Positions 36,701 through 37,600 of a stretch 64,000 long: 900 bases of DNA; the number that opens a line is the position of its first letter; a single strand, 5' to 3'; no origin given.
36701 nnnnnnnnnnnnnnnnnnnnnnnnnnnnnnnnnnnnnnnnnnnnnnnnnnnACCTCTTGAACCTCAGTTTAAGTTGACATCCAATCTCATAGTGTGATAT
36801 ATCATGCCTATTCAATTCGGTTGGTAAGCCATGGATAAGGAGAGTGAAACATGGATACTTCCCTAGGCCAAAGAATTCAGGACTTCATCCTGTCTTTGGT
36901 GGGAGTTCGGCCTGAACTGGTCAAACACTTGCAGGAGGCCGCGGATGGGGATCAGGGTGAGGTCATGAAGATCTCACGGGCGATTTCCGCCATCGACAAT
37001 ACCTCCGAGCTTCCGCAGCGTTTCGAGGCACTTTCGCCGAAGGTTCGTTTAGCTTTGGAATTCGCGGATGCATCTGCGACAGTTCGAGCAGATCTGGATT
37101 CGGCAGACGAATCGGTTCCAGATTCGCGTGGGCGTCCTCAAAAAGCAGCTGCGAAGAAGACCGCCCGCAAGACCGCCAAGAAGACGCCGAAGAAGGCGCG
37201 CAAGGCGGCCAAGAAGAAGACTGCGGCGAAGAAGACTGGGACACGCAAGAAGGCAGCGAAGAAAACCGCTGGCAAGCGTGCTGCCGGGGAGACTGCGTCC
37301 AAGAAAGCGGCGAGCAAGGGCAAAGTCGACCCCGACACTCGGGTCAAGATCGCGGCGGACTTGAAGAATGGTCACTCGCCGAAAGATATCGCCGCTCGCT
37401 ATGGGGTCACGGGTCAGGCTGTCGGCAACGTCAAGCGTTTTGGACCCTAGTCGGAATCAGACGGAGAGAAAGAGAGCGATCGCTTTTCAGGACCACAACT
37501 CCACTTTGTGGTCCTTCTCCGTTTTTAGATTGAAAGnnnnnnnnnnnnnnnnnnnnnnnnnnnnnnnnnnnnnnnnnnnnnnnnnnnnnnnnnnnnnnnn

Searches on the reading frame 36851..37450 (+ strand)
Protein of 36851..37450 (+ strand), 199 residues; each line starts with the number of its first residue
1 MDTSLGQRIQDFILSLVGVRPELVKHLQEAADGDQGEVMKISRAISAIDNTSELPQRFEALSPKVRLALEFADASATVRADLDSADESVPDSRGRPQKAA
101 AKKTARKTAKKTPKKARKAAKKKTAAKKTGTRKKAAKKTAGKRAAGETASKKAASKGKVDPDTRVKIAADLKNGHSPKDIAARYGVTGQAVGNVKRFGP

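Call 66: search_protein_families(library=pfam, proteins=[window:36851-37450:+], max_evalue=0.01)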
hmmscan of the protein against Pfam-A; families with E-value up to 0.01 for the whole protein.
window:36851-37450:+ (199 aa): 2 families
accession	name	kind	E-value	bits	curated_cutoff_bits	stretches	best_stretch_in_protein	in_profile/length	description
PF07382.16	HC2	-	7e-05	23.5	40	1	98-157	93-160/194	Histone H1-like nucleoprotein HC2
PF13384.12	HTH_23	-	0.0019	18.4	24.6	1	162-191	5-34/50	Homeodomain-like domain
